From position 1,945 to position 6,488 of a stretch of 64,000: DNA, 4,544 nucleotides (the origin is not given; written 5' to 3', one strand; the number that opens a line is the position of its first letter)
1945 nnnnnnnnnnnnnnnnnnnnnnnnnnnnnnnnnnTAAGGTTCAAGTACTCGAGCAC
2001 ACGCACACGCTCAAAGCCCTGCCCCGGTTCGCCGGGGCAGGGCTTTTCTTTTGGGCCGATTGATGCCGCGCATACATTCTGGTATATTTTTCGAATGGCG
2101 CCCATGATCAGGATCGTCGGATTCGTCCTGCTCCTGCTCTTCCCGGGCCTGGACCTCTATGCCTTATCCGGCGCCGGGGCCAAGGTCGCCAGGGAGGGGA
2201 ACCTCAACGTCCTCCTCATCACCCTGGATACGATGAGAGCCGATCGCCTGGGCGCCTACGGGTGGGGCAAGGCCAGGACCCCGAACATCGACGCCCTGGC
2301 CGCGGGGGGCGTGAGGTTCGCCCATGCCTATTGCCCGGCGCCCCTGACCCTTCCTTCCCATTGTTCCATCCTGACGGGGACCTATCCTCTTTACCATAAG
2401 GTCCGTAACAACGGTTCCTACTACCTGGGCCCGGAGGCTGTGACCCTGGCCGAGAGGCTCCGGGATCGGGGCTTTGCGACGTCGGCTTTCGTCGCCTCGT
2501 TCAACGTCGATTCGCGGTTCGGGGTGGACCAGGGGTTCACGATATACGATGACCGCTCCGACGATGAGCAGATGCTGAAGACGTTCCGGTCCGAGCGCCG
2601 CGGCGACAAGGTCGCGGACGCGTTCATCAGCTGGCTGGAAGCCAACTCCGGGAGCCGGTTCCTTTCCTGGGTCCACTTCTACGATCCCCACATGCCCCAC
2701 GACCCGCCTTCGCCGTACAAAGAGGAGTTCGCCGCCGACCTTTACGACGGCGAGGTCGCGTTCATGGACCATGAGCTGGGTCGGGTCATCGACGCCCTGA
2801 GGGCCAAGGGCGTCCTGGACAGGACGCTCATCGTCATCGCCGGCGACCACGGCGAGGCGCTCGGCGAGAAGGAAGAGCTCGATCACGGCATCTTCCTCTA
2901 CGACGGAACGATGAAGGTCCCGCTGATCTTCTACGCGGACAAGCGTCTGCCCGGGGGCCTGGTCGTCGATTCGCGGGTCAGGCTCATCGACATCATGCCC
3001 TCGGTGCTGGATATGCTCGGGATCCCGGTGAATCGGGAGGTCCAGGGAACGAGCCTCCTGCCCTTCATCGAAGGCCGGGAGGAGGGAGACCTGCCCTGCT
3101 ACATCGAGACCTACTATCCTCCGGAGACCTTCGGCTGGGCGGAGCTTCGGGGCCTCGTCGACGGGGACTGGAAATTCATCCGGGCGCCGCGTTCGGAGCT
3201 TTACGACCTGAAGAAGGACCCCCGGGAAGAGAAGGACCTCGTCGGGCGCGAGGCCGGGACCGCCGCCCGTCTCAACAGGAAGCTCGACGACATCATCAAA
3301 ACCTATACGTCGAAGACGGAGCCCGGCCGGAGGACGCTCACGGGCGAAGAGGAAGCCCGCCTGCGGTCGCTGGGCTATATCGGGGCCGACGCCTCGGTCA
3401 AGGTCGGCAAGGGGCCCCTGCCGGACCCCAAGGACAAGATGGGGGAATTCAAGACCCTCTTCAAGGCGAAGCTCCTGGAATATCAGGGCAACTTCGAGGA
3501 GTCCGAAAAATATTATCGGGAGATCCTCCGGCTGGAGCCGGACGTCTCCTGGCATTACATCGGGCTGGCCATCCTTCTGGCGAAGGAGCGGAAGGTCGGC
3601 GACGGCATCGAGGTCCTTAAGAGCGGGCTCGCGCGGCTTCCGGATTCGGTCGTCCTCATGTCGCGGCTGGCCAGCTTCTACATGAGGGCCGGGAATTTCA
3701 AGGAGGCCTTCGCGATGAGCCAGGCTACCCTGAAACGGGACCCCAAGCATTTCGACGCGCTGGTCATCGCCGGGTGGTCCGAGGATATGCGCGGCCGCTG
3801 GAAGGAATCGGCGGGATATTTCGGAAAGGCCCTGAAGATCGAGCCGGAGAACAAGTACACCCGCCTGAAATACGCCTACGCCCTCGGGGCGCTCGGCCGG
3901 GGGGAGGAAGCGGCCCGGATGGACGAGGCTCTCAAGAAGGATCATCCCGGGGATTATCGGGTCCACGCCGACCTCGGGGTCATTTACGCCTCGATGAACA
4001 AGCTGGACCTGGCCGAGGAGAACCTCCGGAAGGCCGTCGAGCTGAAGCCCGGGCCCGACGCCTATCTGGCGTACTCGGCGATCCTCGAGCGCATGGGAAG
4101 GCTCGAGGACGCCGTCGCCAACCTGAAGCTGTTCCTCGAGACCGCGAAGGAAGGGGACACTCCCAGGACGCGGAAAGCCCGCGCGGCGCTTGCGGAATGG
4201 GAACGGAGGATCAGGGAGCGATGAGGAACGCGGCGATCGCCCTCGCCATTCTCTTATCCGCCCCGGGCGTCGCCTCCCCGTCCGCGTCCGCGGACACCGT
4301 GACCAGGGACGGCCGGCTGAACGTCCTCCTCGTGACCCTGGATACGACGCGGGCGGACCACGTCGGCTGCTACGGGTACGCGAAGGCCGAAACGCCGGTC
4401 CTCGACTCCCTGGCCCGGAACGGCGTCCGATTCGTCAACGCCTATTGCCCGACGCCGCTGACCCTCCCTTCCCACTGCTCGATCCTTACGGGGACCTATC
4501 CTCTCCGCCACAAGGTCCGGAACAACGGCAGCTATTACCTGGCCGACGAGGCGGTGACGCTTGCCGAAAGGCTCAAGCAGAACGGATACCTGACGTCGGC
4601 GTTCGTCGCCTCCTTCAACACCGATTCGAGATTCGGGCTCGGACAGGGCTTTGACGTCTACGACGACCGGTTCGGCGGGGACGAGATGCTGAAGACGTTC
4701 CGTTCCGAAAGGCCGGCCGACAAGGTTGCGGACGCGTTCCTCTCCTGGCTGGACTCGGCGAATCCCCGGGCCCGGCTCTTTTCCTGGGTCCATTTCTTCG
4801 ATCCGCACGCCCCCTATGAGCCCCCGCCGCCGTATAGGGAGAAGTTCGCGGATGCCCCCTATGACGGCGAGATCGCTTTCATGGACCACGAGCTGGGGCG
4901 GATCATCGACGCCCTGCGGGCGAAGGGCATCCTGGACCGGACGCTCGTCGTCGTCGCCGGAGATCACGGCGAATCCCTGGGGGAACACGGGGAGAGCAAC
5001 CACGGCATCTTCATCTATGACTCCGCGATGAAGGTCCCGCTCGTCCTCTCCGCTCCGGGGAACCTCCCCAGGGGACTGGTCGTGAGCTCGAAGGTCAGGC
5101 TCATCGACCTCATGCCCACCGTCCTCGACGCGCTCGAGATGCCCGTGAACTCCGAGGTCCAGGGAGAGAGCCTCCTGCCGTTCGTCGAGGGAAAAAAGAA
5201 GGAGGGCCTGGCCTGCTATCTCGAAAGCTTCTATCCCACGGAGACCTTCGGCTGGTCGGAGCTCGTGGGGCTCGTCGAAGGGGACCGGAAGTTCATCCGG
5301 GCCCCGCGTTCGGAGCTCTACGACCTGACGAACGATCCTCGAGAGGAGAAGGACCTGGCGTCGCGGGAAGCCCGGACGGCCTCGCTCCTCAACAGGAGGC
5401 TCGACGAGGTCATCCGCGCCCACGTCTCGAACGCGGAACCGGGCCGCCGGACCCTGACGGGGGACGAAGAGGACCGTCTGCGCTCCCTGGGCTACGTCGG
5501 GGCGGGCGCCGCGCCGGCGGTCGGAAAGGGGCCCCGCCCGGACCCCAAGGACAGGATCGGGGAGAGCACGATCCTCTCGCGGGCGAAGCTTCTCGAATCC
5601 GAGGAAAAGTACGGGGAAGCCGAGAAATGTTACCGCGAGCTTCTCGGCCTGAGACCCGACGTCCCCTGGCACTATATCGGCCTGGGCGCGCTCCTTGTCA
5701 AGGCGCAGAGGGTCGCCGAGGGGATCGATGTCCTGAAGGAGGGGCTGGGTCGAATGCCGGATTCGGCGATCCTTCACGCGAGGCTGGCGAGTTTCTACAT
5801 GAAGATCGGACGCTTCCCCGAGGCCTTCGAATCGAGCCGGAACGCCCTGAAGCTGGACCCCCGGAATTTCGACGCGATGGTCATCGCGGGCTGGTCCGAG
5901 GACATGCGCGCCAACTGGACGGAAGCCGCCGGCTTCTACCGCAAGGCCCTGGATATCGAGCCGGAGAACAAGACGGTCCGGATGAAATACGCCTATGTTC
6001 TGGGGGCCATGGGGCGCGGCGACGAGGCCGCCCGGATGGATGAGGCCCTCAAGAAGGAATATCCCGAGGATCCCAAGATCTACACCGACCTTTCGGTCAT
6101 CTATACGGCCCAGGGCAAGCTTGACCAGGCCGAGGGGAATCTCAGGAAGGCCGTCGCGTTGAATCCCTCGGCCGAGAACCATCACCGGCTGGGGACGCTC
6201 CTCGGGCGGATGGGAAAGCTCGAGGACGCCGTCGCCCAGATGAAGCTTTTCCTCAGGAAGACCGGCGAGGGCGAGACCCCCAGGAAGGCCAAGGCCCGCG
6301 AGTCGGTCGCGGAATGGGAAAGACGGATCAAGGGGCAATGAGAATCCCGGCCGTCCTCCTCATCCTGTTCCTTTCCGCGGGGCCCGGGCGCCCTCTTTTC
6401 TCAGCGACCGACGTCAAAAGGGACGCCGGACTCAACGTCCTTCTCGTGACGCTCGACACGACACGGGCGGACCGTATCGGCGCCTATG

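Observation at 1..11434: Co-directional, translationally coupled envelope locus of unknown function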

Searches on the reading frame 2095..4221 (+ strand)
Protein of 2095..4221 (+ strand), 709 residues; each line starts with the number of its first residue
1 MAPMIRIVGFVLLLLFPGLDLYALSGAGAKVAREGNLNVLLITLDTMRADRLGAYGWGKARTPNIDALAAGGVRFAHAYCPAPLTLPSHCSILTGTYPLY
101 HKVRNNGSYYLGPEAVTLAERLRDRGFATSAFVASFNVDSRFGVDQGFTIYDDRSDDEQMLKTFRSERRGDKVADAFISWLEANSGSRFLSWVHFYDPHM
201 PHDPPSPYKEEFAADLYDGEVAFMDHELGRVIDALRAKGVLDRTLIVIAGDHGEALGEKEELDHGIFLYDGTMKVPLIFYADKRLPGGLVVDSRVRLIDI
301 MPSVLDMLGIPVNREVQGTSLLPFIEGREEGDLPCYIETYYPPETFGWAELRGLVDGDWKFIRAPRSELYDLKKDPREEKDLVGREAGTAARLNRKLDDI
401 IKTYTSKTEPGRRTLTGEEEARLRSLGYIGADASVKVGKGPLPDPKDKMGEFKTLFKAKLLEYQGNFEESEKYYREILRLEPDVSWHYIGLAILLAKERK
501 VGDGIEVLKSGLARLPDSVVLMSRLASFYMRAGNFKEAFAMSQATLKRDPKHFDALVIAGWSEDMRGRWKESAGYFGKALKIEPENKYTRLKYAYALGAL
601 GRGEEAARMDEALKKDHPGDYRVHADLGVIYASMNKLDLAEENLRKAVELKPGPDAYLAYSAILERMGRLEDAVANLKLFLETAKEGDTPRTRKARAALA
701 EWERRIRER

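Call 8: search_protein_families(library=pfam, max_evalue=0.01, proteins=[window:2095-4221:+])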
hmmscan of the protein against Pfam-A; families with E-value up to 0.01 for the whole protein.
window:2095-4221:+ (709 aa): 21 families
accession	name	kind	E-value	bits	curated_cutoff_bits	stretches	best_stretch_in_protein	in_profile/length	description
PF00884.28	Sulfatase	-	6.8e-42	144.2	25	1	38-310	2-301/301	Sulfatase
PF13428.12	TPR_14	-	3.2e-18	64.8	23.5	1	457-493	7-43/44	Tetratricopeptide repeat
PF14559.12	TPR_19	-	2.6e-17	63.3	25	2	566-625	4-63/68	Tetratricopeptide repeat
PF00515.34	TPR_1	-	4.7e-16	58.3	27.8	2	622-652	2-32/34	Tetratricopeptide repeat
PF07719.23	TPR_2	-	5.3e-16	57.8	27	2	458-483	8-33/34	Tetratricopeptide repeat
PF13424.12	TPR_12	-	1.2e-15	57.8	30.1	2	521-582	5-74/77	Tetratricopeptide repeat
PF01663.27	Phosphodiest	-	1.9e-15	57.8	23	1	39-255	1-222/342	Type I phosphodiesterase / nucleotide pyrophosphatase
PF13432.12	TPR_16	-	2.1e-15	57.3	32.7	3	529-584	7-62/65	Tetratricopeptide repeat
PF16347.10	SGSH_C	-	1e-13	52.2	29.3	1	267-398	10-149/154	N-sulphoglucosamine sulphohydrolase, C-terminal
PF13431.12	TPR_17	-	6.4e-13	48.3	24.4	0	576-602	2-28/34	Tetratricopeptide repeat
PF13181.12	TPR_8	-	2e-12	46.7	25.7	1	622-652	2-32/34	Tetratricopeptide repeat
PF13176.12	TPR_7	-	8.1e-08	32.2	27.9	0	458-483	6-31/36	Tetratricopeptide repeat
PF23914.1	TPR_CcmH_CycH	-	2.3e-07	31.2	42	0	573-614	70-111/158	Cytochrome c-type biogenesis protein H TPR domain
PF13374.12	TPR_10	-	7.2e-07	29.5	27.5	0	522-547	5-30/42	Tetratricopeptide repeat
PF24575.1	TPR_Slam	-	7.3e-07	30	35.2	1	457-500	53-96/104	Surface lipoprotein assembly modifier, N-terminal TPR repeats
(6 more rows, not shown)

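Call 9: search_protein_families(library=ncbifam, max_evalue=0.01, proteins=[window:2095-4221:+])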
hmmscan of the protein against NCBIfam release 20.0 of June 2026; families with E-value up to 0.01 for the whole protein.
window:2095-4221:+ (709 aa): 31 families (the best 25 are shown)
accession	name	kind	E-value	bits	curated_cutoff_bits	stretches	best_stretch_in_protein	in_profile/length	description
NF010322.0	PRK13759.1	equivalog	3.7e-47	160.9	481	2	215-403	268-456/486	arylsulfatase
TIGR03417.1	chol_sulfatase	equivalog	4.8e-37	128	433.45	2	216-386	254-423/500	choline-sulfatase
NF045661.1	HdlasePehA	equivalog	1.9e-33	115.9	900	2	217-330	284-397/506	phosphoric/sulfuric ester hydrolase PehA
NF052527.1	Mn_arylsulf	exception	6.1e-22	78.2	850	2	217-387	267-436/479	manganese-dependent arylsulfatase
NF040959.1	MamA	equivalog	4.1e-19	68.9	200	2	461-607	47-193/204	magnetosome protein MamA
TIGR02917.1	PEP_TPR_lipo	equivalog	5.4e-18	64.3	312.2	1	457-652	607-801/899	XrtA/PEP-CTERM system TPR-repeat protein PrsT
NF038075.1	fam_STM4013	hypoth_equivalog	5.5e-10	39.1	250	1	35-111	6-80/261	STM4013/SEN3800 family hydrolase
TIGR02521.1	type_IV_pilW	equivalog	1.5e-09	37.8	154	1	608-679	53-124/234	type IV pilus biogenesis/stability protein PilW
NF007302.0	PRK09782.1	equivalog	2.8e-09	35.5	1223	1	538-649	598-708/990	phage receptor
NF033758.1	gliding_GltE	equivalog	8.8e-09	34.8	225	1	460-557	95-192/411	adventurous gliding motility TPR repeat lipoprotein GltE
NF038282.1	LapC_YejM_PbgA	exception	2.3e-07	29.5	825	1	168-281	369-475/584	LPS biosynthesis-modulating metalloenzyme YejM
TIGR03939.1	PGA_TPR_OMP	equivalog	3.4e-07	28.9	366.65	1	567-675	100-206/800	poly-beta-1,6 N-acetyl-D-glucosamine export porin PgaA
TIGR00540.1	TPR_hemY_coli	hypoth_equivalog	5.7e-07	28.6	142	0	492-608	268-380/385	heme biosynthesis-associated TPR protein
NF033463.1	polymyxin_MCR5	exception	3.6e-06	25.9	1250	1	213-282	421-492/547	MCR-5 family phosphoethanolamine--lipid A transferase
NF007160.0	PRK09598.1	equivalog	1.4e-05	23.6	561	1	215-283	404-473/523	phosphoethanolamine--lipid A transferase EptA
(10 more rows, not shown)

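Call 35: find_encoding_contigs(protein=window:2095-4221:+, flank=10000, max_places=3)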
Protein window:2095-4221:+ (709 aa): no gene with exactly this product is on record in the collection.
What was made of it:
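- Tried and rejected: An exact-sequence look-up of g1, made to see upstream of the window, found nothing on record (call 35).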

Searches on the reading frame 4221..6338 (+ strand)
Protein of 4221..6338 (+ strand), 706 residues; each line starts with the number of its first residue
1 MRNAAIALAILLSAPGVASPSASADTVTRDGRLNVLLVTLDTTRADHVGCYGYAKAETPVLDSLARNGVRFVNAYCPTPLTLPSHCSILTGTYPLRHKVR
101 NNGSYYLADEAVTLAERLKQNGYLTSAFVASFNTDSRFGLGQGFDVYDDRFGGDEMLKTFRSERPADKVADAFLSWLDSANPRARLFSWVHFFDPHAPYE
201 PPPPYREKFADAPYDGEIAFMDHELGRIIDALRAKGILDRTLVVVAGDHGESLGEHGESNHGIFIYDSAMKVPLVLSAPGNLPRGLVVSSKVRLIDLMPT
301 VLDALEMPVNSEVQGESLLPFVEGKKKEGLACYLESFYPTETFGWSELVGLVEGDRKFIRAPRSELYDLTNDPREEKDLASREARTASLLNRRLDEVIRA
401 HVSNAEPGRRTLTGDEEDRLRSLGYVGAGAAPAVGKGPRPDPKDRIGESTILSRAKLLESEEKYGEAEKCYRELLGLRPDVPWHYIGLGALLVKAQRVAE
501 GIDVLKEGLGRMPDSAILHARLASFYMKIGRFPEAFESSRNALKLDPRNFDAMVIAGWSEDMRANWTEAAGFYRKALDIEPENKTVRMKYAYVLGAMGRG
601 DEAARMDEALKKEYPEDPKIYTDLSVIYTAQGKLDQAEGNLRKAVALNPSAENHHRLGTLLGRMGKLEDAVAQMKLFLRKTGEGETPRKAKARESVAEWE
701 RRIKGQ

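Call 8: search_protein_families(library=pfam, max_evalue=0.01, proteins=[window:4221-6338:+])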
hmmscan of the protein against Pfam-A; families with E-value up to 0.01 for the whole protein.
window:4221-6338:+ (706 aa): 22 families
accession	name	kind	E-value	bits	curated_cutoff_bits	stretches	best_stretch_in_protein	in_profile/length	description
PF00884.28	Sulfatase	-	4e-45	154.9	25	1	34-305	2-299/301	Sulfatase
PF07719.23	TPR_2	-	2.6e-19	68.1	27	1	619-650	2-33/34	Tetratricopeptide repeat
PF14559.12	TPR_19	-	1.9e-18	67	25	4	566-620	7-61/68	Tetratricopeptide repeat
PF00515.34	TPR_1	-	2.8e-16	59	27.8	0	626-650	9-33/34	Tetratricopeptide repeat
PF13432.12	TPR_16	-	4e-16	59.6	32.7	2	526-582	7-63/65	Tetratricopeptide repeat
PF13428.12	TPR_14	-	1.1e-15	56.9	23.5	0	452-490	5-43/44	Tetratricopeptide repeat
PF13181.12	TPR_8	-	3e-15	55.5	25.7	0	619-650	2-33/34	Tetratricopeptide repeat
PF13414.12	TPR_11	-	2.3e-14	53.2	26.8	0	627-665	3-42/42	TPR repeat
PF01663.27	Phosphodiest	-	1.2e-13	51.9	23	1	35-250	1-220/342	Type I phosphodiesterase / nucleotide pyrophosphatase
PF16347.10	SGSH_C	-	1.6e-13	51.5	29.3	1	254-385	1-137/154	N-sulphoglucosamine sulphohydrolase, C-terminal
PF13431.12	TPR_17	-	3.1e-12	46.2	24.4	0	608-638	4-33/34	Tetratricopeptide repeat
PF13424.12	TPR_12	-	1.2e-11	45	30.1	0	516-579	3-74/77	Tetratricopeptide repeat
PF13176.12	TPR_7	-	6.5e-10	38.7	27.9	0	455-481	6-32/36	Tetratricopeptide repeat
PF24575.1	TPR_Slam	-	2.5e-08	34.7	35.2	0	564-597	61-94/104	Surface lipoprotein assembly modifier, N-terminal TPR repeats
PF23914.1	TPR_CcmH_CycH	-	9.4e-07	29.2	42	1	565-649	65-152/158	Cytochrome c-type biogenesis protein H TPR domain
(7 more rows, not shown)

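Call 9: search_protein_families(library=ncbifam, max_evalue=0.01, proteins=[window:4221-6338:+])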
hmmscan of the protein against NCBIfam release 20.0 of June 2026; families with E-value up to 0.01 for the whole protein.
window:4221-6338:+ (706 aa): 36 families (the best 25 are shown)
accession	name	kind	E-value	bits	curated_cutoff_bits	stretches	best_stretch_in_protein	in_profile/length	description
NF010322.0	PRK13759.1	equivalog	8.2e-53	179.6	481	3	210-393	266-450/486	arylsulfatase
TIGR03417.1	chol_sulfatase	equivalog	4.4e-40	138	433.45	2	212-389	253-429/500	choline-sulfatase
NF045661.1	HdlasePehA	equivalog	1.2e-33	116.5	900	2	212-329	282-399/506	phosphoric/sulfuric ester hydrolase PehA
NF052527.1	Mn_arylsulf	exception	6e-23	81.5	850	2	212-385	265-437/479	manganese-dependent arylsulfatase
TIGR02917.1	PEP_TPR_lipo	equivalog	7.5e-19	67.1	312.2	1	454-674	199-420/899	XrtA/PEP-CTERM system TPR-repeat protein PrsT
NF040959.1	MamA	equivalog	1.5e-17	63.8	200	2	487-605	76-194/204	magnetosome protein MamA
TIGR02521.1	type_IV_pilW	equivalog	1.2e-14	54.5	154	1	519-677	34-195/234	type IV pilus biogenesis/stability protein PilW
NF038075.1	fam_STM4013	hypoth_equivalog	4.1e-11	42.8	250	1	32-273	7-255/261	STM4013/SEN3800 family hydrolase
NF038282.1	LapC_YejM_PbgA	exception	7.4e-10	37.7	825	1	147-318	353-516/584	LPS biosynthesis-modulating metalloenzyme YejM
NF033762.1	social_mot_Tgl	equivalog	1e-09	38.1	225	1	516-680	31-199/252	social motility TPR repeat lipoprotein Tgl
NF033758.1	gliding_GltE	equivalog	1e-09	37.9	225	1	459-553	97-191/411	adventurous gliding motility TPR repeat lipoprotein GltE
NF007160.0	PRK09598.1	equivalog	2.4e-09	36.1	561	1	214-263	406-453/523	phosphoethanolamine--lipid A transferase EptA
TIGR03939.1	PGA_TPR_OMP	equivalog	5.5e-09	34.8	366.65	1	564-673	100-207/800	poly-beta-1,6 N-acetyl-D-glucosamine export porin PgaA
NF007302.0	PRK09782.1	equivalog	2.6e-08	32.3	1223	1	519-645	582-707/990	phage receptor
NF033920.0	C39_PA2778_fam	equivalog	2.7e-08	33.5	150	1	448-547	156-255/255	PA2778 family cysteine peptidase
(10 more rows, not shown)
